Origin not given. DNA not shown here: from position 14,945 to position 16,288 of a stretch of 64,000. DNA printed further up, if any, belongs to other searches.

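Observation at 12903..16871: Translationally coupled fused-E1 (TPP) dehydrogenase + FabD-like acyltransferase, followed by a CPBP intramembrane protease, with no E2/E3 partners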

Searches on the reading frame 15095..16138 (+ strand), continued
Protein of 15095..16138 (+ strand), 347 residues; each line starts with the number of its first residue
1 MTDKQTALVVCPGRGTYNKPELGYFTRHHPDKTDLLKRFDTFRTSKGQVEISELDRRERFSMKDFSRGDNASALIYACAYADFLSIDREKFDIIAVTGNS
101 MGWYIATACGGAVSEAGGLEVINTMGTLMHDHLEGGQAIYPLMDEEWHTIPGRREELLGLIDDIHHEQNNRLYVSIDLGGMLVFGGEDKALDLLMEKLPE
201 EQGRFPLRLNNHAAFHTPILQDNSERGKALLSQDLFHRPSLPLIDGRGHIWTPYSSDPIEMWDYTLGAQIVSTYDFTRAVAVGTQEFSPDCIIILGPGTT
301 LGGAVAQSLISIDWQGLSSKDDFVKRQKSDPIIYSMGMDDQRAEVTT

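Call 26: search_protein_representatives(protein=window:15095-16138:+)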
Query: 347 residues. Proteins with E-value up to 0.001 (for the whole library): 659; up to 1e-10: 357; up to 1e-30: 136. The best 150 are listed.
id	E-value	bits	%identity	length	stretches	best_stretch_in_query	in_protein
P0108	1.5e-133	461.6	58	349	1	4-345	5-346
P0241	5.8e-120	416.9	55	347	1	1-343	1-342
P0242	4.6e-113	394.2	53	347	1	6-346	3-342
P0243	4.0e-112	391.1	51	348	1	3-346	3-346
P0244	2.9e-94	332.4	46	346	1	6-343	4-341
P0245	1.9e-91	323.1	45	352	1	3-343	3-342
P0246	2.2e-90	319.6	45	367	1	3-346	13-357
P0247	1.3e-88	313.8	43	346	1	2-343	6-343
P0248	4.8e-88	311.9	54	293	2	194-346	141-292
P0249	9.6e-88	310.9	42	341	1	4-338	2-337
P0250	3.2e-84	299.3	44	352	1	4-343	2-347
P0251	2.1e-83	296.7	44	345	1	4-346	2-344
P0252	2.8e-82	293.0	42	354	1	4-345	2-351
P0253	6.8e-80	285.1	51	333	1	94-342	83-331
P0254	6.9e-78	278.5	54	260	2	173-346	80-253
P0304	2.0e-50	188.2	39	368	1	7-345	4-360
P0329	4.0e-40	154.3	29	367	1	5-337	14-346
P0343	1.1e-35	139.7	31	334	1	7-336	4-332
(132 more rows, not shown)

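Call 29: find_related_loci(query=A2, collection=metagenome_contigs, flank=10000)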
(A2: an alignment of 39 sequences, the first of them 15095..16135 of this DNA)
Query A2 (347 aa) in metagenome_contigs; peptide patterns used: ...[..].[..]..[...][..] (x = any residue, [..] = any of these).
600 stretches matched a pattern (row limit reached: there are more); 588 encode a relative of the query (tblastn E <= 1e-3); the best 80 are kept; 80 distinct loci.
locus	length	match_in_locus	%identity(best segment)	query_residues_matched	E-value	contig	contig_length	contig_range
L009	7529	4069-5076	60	4-345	1e-143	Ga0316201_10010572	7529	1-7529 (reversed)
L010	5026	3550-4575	59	4-346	2e-143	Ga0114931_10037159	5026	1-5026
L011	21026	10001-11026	58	4-345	3e-137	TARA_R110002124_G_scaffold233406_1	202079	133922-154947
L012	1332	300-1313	57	4-346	8e-149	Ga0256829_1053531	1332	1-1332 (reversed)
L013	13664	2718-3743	57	4-345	1e-133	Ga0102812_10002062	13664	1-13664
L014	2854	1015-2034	56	4-343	3e-139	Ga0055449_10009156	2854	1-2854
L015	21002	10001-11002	56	4-342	9e-133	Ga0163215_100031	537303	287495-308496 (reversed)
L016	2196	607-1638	57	3-346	3e-141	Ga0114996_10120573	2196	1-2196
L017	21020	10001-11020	58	7-346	1e-131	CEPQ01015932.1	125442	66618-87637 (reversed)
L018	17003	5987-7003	57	4-342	1e-131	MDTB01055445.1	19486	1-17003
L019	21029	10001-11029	55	4-346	4e-130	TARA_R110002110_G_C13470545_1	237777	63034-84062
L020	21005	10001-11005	58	4-343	3e-129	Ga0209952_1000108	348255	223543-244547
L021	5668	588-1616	55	4-346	2e-129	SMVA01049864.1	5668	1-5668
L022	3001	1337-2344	55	4-345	1e-133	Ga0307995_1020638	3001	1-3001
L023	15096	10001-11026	54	4-345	4e-128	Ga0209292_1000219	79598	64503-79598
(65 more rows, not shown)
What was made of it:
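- Tried and rejected: The alignment-based metagenome scan (call 29) had to replace it.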

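Call 30: search_solved_structures(query=A2, max_evalue=0.001, show_alignments=1)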
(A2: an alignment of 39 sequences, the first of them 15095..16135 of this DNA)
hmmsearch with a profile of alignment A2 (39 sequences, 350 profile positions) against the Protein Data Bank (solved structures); distinct sequences matched with E-value up to 0.001: 61 (the best 60 are shown).
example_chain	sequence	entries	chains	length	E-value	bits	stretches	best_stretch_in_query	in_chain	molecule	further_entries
3im8_A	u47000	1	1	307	3.9e-19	72.2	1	71-310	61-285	Malonyl acyl carrier protein transacylase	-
3hjv_A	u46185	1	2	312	5.4e-18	68.5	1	5-307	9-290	Malonyl Coa-acyl carrier protein transacylase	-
3ezo_A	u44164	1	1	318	1.2e-17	67.3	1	5-305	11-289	Malonyl CoA-acyl carrier protein transacylase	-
3k89_A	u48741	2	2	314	3.2e-17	65.9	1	3-309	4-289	Malonyl CoA-ACP transacylase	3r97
1mla_A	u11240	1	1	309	4.1e-17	65.6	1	4-306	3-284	MALONYL-COENZYME A ACYL CARRIER PROTEIN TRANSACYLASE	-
2g1h_A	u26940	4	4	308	6.2e-17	65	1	6-306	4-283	Malonyl CoA-acyl carrier protein transacylase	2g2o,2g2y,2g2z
3h0p_A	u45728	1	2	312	9.6e-17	64.3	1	4-307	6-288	S-malonyltransferase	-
6u0j_A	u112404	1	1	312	5.6e-16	61.8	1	4-306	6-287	Malonyl CoA-acyl carrier protein transacylase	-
5dz6_A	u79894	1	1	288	1.2e-15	60.7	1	73-308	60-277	Polyketide biosynthesis malonyl CoA-acyl carrier protein transacylase PksC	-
5ypv_A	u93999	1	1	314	3.5e-15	59.2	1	91-307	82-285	Malonyl CoA-acyl carrier protein transacylase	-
6smd_B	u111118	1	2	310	2.3e-14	56.5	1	95-308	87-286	Malonyl CoA-acyl carrier protein transacylase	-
3tqe_A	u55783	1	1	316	7.4e-14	54.8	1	1-247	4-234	Malonyl-CoA-[acyl-carrier-protein] transacylase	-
3im9_A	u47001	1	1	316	1.3e-13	54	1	64-319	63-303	Malonyl CoA-acyl carrier protein transacylase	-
4mz0_A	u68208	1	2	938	4.1e-13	52.4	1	71-247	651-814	CurL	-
4amm_A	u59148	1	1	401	1.3e-12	50.7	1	64-303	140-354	DYNE8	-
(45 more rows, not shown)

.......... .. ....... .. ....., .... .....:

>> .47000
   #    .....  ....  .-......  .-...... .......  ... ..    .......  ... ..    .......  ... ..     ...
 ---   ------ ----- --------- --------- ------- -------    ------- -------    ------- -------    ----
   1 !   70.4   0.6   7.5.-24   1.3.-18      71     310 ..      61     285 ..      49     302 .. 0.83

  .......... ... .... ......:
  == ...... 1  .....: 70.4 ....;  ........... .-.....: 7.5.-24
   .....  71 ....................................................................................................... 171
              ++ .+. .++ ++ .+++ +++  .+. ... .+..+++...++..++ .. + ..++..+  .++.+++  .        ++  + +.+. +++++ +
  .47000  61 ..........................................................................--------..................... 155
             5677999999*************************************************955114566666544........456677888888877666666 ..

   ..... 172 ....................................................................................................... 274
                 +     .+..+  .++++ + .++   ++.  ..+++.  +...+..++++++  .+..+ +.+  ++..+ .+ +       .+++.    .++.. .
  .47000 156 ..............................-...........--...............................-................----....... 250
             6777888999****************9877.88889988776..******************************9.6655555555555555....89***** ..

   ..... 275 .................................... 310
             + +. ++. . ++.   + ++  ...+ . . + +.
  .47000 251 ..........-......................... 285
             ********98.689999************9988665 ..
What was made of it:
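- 15095..16138 (+): ATL: FabD-fold Ser-His acyltransferase of a distinct family (347 aa). The family profile hits solved FabDs at 4e-19 (call 30).
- On FabD / malonyl-CoA:ACP transacylase: Profile against PDB at 4e-19 (call 30).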

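Call 35: search_protein_families(library=ncbifam, proteins=[L003:6556-7770:+, L005:6245-7426:+, L003:13128-14186:+, L006:11158-12216:+, L003:11595-13094:+, L004:11264-12697:+], max_evalue=1e-10)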
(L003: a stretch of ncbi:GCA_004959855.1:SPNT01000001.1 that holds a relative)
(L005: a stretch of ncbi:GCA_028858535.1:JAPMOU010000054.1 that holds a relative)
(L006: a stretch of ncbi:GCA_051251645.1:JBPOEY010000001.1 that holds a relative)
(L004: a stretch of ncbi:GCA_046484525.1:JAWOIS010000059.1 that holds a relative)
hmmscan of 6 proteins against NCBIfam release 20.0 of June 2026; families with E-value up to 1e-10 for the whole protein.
L003:6556-7770:+ (404 aa): 18 families
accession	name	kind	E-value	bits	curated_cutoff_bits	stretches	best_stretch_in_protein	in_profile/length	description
NF052270.1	Staph_DH_FadE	equivalog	1.2e-71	241.6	600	1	15-403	8-399/400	acyl-CoA dehydrogenase FadE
NF045552.1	GlutCoADH_Des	equivalog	1.1e-65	222.3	470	1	27-400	4-382/387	glutaryl-CoA dehydrogenase Acd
NF042972.1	AcrlCoAredClosAcrC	equivalog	2.1e-63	214.3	640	1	25-396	2-375/378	acryloyl-CoA reductase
NF058590.1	AcCoDHFadEBacil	equivalog_domain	1e-61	209.2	600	1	26-329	19-323/586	acyl-CoA dehydrogenase FadE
NF053553.1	prodigi_MBC_PigA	equivalog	5.1e-47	160.8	500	1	25-395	2-377/381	prodigiosin MBC biosynthesis dehydrogenase PigA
NF042439.1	SulpropCoADesulf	equivalog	1.4e-44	152.4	600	1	37-374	2-347/379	3-sulfinopropanoyl-CoA desulfinase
NF043006.1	CyhCrbnylCoADH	equivalog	7.9e-44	150.2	650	1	29-395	5-373/380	cyclohexane-1-carbonyl-CoA dehydrogenase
NF045652.1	ProlPCPDhRedW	equivalog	2.7e-43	148.2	650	1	32-312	4-289/376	L-prolyl-[peptidyl-carrier protein] dehydrogenase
TIGR03207.1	cyc_hxne_CoA_dh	equivalog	2.9e-32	111.8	575.35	1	28-396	1-370/372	cyclohexanecarboxyl-CoA dehydrogenase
NF008997.0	PRK12341.1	equivalog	3.6e-32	111.9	537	1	58-396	36-375/382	acyl-CoA dehydrogenase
NF002885.1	PRK03354.1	equivalog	4.6e-32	111.5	540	1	25-396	2-372/378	crotonobetainyl-CoA dehydrogenase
NF007000.1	PRK09463.1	subfamily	1.6e-24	86.3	600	1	61-190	75-213/726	acyl-CoA dehydrogenase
NF009586.0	PRK13026.1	subfamily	3e-19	68.8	608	1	62-190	111-248/777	acyl-CoA dehydrogenase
TIGR03203.1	pimD_small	equivalog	4.1e-18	65.6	652.7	1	28-390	4-369/378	pimeloyl-CoA dehydrogenase small subunit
TIGR03204.1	pimC_large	equivalog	6.7e-18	64.7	623.85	1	33-316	9-296/395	pimeloyl-CoA dehydrogenase large subunit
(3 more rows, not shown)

L005:6245-7426:+ (393 aa): 15 families
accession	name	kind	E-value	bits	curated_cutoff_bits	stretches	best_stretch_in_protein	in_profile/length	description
NF058590.1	AcCoDHFadEBacil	equivalog_domain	4.7e-72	243.3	600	1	15-317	16-322/586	acyl-CoA dehydrogenase FadE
NF042972.1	AcrlCoAredClosAcrC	equivalog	1.3e-68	231.5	640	1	17-385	2-375/378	acryloyl-CoA reductase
NF052270.1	Staph_DH_FadE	equivalog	2.4e-67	227.4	600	1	12-392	13-399/400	acyl-CoA dehydrogenase FadE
NF045552.1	GlutCoADH_Des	equivalog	1.1e-64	219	470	1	18-389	3-382/387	glutaryl-CoA dehydrogenase Acd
NF043006.1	CyhCrbnylCoADH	equivalog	7.4e-49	166.7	650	1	21-385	5-374/380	cyclohexane-1-carbonyl-CoA dehydrogenase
NF053553.1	prodigi_MBC_PigA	equivalog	1.1e-47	163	500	1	17-384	2-377/381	prodigiosin MBC biosynthesis dehydrogenase PigA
NF042439.1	SulpropCoADesulf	equivalog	1.6e-45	155.5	600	1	29-376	2-360/379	3-sulfinopropanoyl-CoA desulfinase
NF045652.1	ProlPCPDhRedW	equivalog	5.8e-43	147.1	650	1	25-301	5-289/376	L-prolyl-[peptidyl-carrier protein] dehydrogenase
TIGR03207.1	cyc_hxne_CoA_dh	equivalog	6.3e-35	120.6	575.35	1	21-386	2-371/372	cyclohexanecarboxyl-CoA dehydrogenase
NF008997.0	PRK12341.1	equivalog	2.5e-26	92.6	537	1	42-385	28-375/382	acyl-CoA dehydrogenase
NF002885.1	PRK03354.1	equivalog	1.4e-23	83.5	540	1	19-385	4-372/378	crotonobetainyl-CoA dehydrogenase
TIGR03204.1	pimC_large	equivalog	1.5e-21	76.8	623.85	1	63-301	52-291/395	pimeloyl-CoA dehydrogenase large subunit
NF007000.1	PRK09463.1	subfamily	8.4e-20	70.7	600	1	55-353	77-399/726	acyl-CoA dehydrogenase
NF009586.0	PRK13026.1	subfamily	1.1e-14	53.8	608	1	113-299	171-380/777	acyl-CoA dehydrogenase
TIGR04022.1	sulfur_SfnB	equivalog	2.4e-14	53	430.9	1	41-261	23-248/391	SfnB family sulfur acquisition oxidoreductase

L003:13128-14186:+ (352 aa): 0 families

L006:11158-12216:+ (352 aa): 0 families

L003:11595-13094:+ (499 aa): 43 families (the best 25 are shown)
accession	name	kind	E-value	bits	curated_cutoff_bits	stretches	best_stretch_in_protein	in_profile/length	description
NF050084.1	pip_6_carb_DH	equivalog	3.9e-248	824.1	730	1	25-498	2-475/475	L-piperidine-6-carboxylate dehydrogenase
NF052305.1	DioxValDhHalo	equivalog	2.7e-82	277.2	750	1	19-481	19-479/483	2,5-dioxovalerate dehydrogenase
NF042993.1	AlphKGSA_gudD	equivalog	1.3e-79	268.2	770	1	27-477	26-474/481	alpha-ketoglutaric semialdehyde dehydrogenase GucD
NF009725.0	PRK13252.1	equivalog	5.5e-79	265.9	593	1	17-484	19-480/488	betaine-aldehyde dehydrogenase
TIGR01804.1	BADH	equivalog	3.2e-78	263.3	668.6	1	21-476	14-464/467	betaine-aldehyde dehydrogenase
TIGR01780.1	SSADH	subfamily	3.9e-77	260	646.35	1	24-476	1-445/448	succinate-semialdehyde dehydrogenase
NF006916.0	PRK09407.1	equivalog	7e-77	259.2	521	1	18-492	32-499/526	succinic semialdehyde dehydrogenase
NF010000.0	PRK13473.1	subfamily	8.9e-77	258.7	615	1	16-475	13-464/475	aminobutyraldehyde dehydrogenase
TIGR02299.1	HpaE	equivalog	1.3e-74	251.5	638.35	1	18-483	14-476/488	5-carboxymethyl-2-hydroxymuconate semialdehyde dehydrogenase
NF008869.0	PRK11904.1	equivalog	4.5e-74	249.9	747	1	10-485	555-1028/1042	bifunctional proline dehydrogenase/L-glutamate gamma-semialdehyde dehydrogenase PutA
NF006992.0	PRK09457.1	subfamily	2.6e-73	247.4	514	1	19-467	14-454/487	succinylglutamate-semialdehyde dehydrogenase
NF040648.1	lactal_redase_Meth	equivalog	1.8e-71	241.5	650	1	21-467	12-446/463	lactaldehyde dehydrogenase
TIGR01722.1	MMSDH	subfamily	2.1e-70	237.8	448.5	1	19-445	15-435/477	CoA-acylating methylmalonate-semialdehyde dehydrogenase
NF007497.0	PRK10090.1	equivalog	6.3e-69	233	500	1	20-475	22-469/480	aldehyde dehydrogenase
NF002852.0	PRK03137.1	subfamily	5.9e-68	229.9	648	1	33-470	64-498/514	L-glutamate gamma-semialdehyde dehydrogenase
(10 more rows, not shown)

L004:11264-12697:+ (477 aa): 10 families
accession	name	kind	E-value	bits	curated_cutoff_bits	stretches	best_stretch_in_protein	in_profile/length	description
NF008814.0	PRK11854.1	equivalog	1.3e-38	132.9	722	1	1-207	1-181/637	pyruvate dehydrogenase complex dihydrolipoyllysine-residue acetyltransferase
TIGR01348.1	PDHac_trf_long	equivalog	9.3e-37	126.8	552.1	1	5-207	3-231/587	dihydrolipoyllysine-residue acetyltransferase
NF004309.0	PRK05704.1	equivalog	8e-35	121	449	2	5-110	5-109/408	2-oxoglutarate dehydrogenase complex dihydrolipoyllysine-residue succinyltransferase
TIGR01347.1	sucB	equivalog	4.7e-33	115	378.65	2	6-112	4-111/404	dihydrolipoyllysine-residue succinyltransferase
NF011457.0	PRK14875.1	equivalog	3e-22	79.1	307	1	4-109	5-111/372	acetoin dehydrogenase dihydrolipoyllysine-residue acetyltransferase subunit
TIGR01349.1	PDHac_trf_mito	equivalog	6.8e-21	74.9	445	0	6-96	3-98/437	pyruvate dehydrogenase complex dihydrolipoamide acetyltransferase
TIGR02927.1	SucB_Actino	equivalog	2e-18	66.5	423.45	1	1-221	1-213/579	2-oxoglutarate dehydrogenase, E2 component, dihydrolipoamide succinyltransferase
NF008854.0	PRK11892.1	equivalog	1e-15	57.4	454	0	4-112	4-113/464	pyruvate dehydrogenase complex E1 component subunit beta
NF006761.0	PRK09282.1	domain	1.1e-13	50.6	402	0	102-205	487-590/591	pyruvate carboxylase subunit B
NF004173.0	PRK05641.1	equivalog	3.9e-11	43.7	199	0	17-76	93-152/153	putative acetyl-CoA carboxylase biotin carboxyl carrier protein subunit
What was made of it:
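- The downstream aldehyde dehydrogenase is L-piperidine-6-carboxylate dehydrogenase (824 bits against a cut-off of 730; call 35).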

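Call 37: search_solved_structures(query=L005:6245-7426:+, max_evalue=1e-30)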
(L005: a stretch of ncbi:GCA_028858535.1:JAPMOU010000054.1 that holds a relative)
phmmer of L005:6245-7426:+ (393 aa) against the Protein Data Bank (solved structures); distinct sequences matched with E-value up to 1e-30: 64 (the best 60 are shown).
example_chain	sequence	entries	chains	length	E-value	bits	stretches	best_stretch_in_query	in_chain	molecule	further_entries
3eom_A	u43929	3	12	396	1.4e-184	616.6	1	7-392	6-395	Glutaryl-CoA dehydrogenase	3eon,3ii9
3gnc_A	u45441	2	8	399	1.4e-184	616.6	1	7-392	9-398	Glutaryl-CoA dehydrogenase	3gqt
3d6b_A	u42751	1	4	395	1.5e-184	616.5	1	7-392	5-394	Glutaryl-CoA dehydrogenase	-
4w9u_A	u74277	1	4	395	1.9e-184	616.1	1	5-392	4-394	Acyl-CoA dehydrogenase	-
1sir_A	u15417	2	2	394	6.8e-182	607.7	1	5-392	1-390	Glutaryl-CoA dehydrogenase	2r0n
2r0m_A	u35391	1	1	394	1.8e-181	606.4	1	5-392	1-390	Glutaryl-CoA dehydrogenase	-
1siq_A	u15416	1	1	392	6.8e-181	604.4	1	8-392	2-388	Glutaryl-CoA dehydrogenase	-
2eba_A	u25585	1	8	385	2.7e-122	411.5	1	12-392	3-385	Putative glutaryl-CoA dehydrogenase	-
3sf6_A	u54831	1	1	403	1.4e-109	369.6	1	17-392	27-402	Glutaryl-CoA dehydrogenase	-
3swo_A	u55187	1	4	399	1.4e-104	353.2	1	14-392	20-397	Glutaryl-CoA dehydrogenase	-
2ix5_A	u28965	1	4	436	3.2e-72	246.7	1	12-392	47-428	ACYL-COENZYME A OXIDASE 4, PEROXISOMAL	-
2ix6_A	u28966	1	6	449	3.5e-72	246.5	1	12-392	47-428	ACYL-COENZYME A OXIDASE 4, PEROXISOMAL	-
4l1f_A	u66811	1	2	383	4.9e-69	236.2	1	17-385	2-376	Acyl-CoA dehydrogenase domain protein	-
2dvl_A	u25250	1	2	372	5.3e-63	216.3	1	20-384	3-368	Acyl-CoA dehydrogenase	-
5lnx_A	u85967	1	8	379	6.8e-63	216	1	20-384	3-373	Acyl-CoA dehydrogenase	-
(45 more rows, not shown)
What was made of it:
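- The upstream ACAD is glutaryl-CoA dehydrogenase (E = 1.4e-184 to solved GCDHs; call 37).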

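Call 38: search_solved_structures(query=L003:13128-14186:+, max_evalue=0.001)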
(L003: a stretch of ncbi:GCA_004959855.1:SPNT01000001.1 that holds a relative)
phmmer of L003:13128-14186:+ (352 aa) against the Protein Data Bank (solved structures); distinct sequences matched with E-value up to 0.001: 4.
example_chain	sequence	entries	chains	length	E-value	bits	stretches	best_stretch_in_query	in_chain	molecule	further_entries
3abi_A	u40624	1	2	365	3.6e-17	65.8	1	3-238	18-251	Putative uncharacterized protein PH1688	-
3ic5_A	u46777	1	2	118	6.9e-16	61.6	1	4-106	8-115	putative saccharopine dehydrogenase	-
2axq_A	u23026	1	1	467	1.6e-05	27.5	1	45-237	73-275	Saccharopine dehydrogenase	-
1e5l_A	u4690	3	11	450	0.0001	24.8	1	6-181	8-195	SACCHAROPINE REDUCTASE | Saccharopine dehydrogenase [NADP(+), L-glutamate-forming]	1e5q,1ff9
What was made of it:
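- The SacDH-family gene is nearest to PH1688/3abi (call 38).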

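Call 55: list_cluster_members(proteins=[P0001, P0121])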
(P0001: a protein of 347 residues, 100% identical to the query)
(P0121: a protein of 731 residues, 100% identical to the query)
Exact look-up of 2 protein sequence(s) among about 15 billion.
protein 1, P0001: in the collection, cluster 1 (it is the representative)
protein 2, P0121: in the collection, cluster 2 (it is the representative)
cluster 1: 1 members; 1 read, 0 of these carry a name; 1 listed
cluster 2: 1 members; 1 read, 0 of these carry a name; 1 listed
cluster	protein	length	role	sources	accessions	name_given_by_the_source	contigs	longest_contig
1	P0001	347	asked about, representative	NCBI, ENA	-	-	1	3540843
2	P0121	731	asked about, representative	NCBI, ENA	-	-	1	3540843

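Call 56: find_encoding_contigs(protein=P0343, flank=10000, max_places=2)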
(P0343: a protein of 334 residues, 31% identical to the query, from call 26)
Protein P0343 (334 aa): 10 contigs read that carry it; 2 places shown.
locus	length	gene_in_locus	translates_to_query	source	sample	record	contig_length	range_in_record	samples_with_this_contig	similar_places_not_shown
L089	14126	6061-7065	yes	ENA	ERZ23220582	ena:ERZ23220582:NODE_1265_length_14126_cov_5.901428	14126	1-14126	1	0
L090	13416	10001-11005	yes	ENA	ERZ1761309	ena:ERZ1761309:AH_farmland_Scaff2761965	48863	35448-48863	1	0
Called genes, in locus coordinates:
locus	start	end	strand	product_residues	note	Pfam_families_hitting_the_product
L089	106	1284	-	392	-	PF01547:SBP_bac_1 (weak), PF13416:SBP_bac_8, PF13343:SBP_bac_6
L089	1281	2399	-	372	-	PF00005:ABC_tran, PF08402:TOBE_2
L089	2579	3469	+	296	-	PF00892:EamA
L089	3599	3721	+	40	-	-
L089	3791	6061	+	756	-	PF00676:E1_dh, PF02779:Transket_pyr, PF02780:Transketolase_C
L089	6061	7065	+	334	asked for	-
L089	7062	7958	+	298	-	-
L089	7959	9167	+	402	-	PF06722:EryCIII-like_C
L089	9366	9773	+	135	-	PF00072:Response_reg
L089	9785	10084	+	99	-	-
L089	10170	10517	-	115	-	-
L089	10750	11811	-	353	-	PF01266:DAO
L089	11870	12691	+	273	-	PF01209:Ubie_methyltran, PF13489:Methyltransf_23, PF08241:Methyltransf_11, PF08242:Methyltransf_12, PF13649:Methyltransf_25, PF13847:Methyltransf_31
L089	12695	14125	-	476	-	?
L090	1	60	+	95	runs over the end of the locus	-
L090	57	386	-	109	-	PF12852:Cupin_6 (weak), PF07883:Cupin_2 (weak)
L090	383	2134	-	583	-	PF11832:DUF3352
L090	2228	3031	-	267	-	PF00528:BPD_transp_1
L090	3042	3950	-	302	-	PF00528:BPD_transp_1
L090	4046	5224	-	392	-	PF13416:SBP_bac_8, PF13343:SBP_bac_6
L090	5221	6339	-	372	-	PF00005:ABC_tran, PF08402:TOBE_2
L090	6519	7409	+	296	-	PF00892:EamA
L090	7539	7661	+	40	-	-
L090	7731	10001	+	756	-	PF00676:E1_dh, PF02779:Transket_pyr, PF02780:Transketolase_C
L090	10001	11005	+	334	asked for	-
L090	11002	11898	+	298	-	-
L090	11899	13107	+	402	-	PF06722:EryCIII-like_C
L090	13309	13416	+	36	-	?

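Call 58: find_encoding_contigs(protein=P0329, flank=10000, max_places=2)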
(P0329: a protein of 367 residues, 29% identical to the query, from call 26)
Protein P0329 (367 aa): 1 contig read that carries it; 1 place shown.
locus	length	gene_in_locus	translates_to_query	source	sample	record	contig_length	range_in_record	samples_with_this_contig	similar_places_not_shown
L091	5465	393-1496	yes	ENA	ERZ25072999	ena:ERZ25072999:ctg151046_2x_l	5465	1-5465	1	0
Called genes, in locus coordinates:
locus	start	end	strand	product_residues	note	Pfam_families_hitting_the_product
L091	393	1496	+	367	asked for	-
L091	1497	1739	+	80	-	-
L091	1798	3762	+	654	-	PF13522:GATase_6, PF13537:GATase_7, PF00733:Asn_synthase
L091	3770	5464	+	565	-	?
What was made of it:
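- Distant clade members lie beside a glycosyltransferase (L089/L090) or beside an 80-aa ORF plus an AsnB-like gene (L091) (calls 56, 58).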
